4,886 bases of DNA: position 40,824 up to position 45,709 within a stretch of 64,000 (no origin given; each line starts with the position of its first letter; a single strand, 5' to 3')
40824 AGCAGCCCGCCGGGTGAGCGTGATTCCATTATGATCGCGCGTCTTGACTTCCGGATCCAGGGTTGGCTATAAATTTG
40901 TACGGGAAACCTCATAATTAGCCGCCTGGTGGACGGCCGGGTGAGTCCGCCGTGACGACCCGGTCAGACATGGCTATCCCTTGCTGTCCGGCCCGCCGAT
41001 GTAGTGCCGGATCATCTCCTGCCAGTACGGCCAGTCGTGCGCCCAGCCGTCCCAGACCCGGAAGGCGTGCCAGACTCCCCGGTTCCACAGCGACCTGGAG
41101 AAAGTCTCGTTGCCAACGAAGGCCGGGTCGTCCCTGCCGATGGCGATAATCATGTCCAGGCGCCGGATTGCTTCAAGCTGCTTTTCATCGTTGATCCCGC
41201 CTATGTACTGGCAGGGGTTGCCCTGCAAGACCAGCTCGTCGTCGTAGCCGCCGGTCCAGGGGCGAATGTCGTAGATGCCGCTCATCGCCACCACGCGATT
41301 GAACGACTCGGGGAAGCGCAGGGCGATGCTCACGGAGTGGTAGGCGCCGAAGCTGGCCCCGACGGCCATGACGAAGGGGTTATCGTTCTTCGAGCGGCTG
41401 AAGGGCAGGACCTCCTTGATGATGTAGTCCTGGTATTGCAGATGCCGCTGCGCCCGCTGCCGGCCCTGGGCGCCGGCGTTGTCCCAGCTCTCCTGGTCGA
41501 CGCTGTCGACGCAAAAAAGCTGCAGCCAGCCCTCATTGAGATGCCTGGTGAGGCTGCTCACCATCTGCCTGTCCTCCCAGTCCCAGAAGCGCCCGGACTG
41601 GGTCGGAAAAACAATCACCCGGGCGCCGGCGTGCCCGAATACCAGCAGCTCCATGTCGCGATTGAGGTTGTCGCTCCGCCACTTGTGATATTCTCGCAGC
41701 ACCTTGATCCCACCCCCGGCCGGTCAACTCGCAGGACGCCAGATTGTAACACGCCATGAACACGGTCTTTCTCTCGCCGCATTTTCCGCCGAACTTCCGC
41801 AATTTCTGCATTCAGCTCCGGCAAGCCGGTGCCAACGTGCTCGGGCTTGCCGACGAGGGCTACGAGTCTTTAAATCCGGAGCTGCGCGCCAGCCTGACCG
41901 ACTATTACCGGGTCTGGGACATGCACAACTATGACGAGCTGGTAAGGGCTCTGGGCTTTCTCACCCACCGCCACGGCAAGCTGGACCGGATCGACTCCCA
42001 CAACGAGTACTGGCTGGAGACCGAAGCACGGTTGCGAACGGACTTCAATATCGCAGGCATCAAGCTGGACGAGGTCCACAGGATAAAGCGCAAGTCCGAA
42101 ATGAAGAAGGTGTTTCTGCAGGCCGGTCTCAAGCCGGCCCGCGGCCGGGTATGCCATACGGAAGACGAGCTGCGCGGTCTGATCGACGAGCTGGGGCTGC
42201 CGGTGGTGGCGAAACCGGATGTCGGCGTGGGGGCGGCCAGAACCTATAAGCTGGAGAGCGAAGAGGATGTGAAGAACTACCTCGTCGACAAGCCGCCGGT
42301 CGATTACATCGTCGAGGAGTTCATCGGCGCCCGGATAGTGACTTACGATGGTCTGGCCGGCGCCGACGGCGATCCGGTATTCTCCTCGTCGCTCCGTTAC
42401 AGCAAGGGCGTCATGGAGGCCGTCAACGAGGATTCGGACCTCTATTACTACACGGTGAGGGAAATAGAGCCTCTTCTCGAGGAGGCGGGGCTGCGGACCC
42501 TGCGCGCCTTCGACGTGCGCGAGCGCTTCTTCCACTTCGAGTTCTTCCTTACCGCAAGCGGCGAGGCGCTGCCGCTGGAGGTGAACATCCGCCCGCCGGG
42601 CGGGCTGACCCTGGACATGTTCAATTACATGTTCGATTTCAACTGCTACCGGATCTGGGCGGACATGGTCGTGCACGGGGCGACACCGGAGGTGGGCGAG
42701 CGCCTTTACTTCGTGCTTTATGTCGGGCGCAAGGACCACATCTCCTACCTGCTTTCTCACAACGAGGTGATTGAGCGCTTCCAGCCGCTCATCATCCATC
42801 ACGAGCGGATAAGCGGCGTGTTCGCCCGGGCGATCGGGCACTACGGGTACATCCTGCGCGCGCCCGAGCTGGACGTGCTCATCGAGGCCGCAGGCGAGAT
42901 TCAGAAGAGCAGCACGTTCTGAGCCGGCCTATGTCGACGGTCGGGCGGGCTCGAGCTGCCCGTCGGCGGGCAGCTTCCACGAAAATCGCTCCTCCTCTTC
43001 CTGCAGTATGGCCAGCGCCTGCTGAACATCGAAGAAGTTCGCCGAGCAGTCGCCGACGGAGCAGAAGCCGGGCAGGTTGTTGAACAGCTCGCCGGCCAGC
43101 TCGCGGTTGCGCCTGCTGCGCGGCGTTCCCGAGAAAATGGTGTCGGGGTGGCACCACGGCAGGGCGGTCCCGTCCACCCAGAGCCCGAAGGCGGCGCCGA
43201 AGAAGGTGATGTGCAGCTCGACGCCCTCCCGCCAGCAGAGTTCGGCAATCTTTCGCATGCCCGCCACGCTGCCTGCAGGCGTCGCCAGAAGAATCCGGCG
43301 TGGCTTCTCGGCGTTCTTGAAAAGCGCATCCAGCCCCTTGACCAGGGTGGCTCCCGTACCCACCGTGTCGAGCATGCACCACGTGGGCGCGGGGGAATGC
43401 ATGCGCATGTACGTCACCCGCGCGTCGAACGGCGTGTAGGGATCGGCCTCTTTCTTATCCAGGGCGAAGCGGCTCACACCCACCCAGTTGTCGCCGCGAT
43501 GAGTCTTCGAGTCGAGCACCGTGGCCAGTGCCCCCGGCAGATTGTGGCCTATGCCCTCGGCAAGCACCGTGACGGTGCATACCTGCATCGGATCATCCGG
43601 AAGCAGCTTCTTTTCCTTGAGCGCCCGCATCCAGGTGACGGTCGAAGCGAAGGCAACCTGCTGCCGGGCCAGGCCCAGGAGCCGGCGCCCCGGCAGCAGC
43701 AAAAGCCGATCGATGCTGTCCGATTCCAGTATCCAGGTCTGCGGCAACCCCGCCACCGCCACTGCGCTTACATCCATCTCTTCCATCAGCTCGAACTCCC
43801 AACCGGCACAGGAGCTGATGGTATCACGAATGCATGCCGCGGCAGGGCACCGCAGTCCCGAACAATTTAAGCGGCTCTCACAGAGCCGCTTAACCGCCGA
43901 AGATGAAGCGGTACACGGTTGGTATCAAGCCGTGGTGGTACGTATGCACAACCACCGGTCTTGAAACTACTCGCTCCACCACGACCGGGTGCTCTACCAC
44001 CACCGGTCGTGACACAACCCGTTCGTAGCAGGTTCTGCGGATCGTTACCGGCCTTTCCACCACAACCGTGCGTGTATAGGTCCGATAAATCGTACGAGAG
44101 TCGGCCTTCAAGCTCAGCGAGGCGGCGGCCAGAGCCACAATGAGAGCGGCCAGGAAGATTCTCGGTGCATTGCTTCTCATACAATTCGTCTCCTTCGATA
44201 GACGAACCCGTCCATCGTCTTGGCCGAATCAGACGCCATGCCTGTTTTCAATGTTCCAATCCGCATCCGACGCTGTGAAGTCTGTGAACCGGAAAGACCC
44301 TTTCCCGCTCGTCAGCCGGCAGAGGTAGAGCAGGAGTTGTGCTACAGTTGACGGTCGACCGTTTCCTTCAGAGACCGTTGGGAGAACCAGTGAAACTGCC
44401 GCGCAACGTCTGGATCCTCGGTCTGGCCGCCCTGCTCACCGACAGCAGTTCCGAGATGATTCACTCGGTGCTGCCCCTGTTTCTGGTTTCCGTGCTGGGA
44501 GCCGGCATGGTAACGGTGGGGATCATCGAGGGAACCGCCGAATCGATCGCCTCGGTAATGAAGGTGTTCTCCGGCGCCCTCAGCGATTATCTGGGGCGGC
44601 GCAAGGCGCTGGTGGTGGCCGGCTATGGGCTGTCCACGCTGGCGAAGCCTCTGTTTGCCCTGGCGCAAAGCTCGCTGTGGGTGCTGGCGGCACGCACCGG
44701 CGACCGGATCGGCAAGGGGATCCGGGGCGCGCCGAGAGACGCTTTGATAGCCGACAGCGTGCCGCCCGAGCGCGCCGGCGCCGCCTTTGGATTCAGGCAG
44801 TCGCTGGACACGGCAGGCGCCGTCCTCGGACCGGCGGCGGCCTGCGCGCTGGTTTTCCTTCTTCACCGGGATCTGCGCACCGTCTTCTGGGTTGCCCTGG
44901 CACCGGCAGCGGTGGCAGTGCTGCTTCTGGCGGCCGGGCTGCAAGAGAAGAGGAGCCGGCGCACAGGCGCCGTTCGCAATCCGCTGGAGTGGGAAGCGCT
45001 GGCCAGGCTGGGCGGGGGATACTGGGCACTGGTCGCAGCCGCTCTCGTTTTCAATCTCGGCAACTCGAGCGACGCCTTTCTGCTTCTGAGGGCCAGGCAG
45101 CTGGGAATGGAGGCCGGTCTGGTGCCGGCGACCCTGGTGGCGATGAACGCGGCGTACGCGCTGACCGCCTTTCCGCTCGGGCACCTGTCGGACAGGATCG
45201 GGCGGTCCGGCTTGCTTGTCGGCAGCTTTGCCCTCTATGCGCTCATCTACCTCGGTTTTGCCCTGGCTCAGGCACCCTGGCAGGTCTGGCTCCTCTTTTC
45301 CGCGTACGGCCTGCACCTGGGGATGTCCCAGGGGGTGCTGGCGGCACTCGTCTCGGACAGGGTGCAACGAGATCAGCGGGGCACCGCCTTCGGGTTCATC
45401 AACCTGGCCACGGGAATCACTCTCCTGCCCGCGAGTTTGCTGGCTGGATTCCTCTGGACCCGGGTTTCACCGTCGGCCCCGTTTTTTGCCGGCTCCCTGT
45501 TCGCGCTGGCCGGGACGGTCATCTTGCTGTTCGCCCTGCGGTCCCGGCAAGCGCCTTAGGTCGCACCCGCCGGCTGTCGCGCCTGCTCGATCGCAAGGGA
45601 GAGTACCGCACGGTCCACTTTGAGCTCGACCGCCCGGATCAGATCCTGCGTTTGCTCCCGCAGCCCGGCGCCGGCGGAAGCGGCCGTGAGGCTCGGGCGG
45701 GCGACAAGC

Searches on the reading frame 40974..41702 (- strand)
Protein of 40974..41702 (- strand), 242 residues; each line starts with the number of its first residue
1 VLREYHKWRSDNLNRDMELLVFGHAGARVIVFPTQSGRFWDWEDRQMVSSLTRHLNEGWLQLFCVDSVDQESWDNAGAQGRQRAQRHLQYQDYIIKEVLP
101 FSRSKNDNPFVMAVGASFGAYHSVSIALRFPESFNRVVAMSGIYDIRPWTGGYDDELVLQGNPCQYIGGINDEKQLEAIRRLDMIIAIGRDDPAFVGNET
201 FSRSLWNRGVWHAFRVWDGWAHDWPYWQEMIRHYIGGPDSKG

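Call 61: search_protein_families(library=pfam, proteins=[window:40974-41702:-], max_evalue=0.0001)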
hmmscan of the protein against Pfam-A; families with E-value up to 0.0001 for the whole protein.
window:40974-41702:- (242 aa): 1 family
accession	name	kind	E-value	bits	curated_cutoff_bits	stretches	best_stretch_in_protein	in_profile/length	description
PF00756.26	Esterase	-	4e-11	43.6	22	1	71-229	73-242/251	Putative esterase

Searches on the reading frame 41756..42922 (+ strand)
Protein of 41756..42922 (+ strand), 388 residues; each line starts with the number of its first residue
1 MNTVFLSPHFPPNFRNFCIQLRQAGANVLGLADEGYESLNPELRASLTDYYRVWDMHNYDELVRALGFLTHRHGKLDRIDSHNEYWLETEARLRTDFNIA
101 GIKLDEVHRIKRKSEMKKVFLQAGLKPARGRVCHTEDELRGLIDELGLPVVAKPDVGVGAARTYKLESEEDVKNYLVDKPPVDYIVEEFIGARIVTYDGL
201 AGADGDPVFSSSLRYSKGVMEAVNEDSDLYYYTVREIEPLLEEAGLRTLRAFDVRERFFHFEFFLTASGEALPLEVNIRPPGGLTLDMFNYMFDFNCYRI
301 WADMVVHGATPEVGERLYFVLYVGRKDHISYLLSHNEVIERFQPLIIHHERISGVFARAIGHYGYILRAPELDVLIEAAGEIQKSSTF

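Call 60: search_protein_families(library=pfam, proteins=[window:41756-42922:+], max_evalue=0.0001)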
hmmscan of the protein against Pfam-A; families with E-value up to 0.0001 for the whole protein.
window:41756-42922:+ (388 aa): 1 family
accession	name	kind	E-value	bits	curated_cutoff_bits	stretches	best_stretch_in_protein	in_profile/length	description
PF13535.11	ATP-grasp_4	-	8.4e-06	25.9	27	0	182-284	53-156/160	ATP-grasp domain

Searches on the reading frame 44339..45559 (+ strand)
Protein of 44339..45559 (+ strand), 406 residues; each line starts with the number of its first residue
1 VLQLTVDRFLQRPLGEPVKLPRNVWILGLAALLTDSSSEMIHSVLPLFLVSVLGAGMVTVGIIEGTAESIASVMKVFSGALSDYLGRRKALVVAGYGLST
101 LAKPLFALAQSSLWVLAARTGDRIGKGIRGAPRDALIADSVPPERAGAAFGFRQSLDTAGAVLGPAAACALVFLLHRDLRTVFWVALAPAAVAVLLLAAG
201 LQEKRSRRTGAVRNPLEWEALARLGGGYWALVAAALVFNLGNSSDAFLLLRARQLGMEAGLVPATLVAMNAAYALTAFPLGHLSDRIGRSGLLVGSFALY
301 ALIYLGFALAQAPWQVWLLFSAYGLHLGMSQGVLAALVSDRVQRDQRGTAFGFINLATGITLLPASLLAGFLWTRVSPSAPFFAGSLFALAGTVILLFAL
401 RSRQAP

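Call 60: search_protein_families(library=pfam, proteins=[window:44339-45559:+], max_evalue=0.0001)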
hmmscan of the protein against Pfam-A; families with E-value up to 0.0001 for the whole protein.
window:44339-45559:+ (406 aa): 1 family
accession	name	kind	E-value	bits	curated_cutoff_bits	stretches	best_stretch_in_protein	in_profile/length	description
PF07690.21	MFS_1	-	7.4e-36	124.2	33.4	2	28-264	2-240/347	Major Facilitator Superfamily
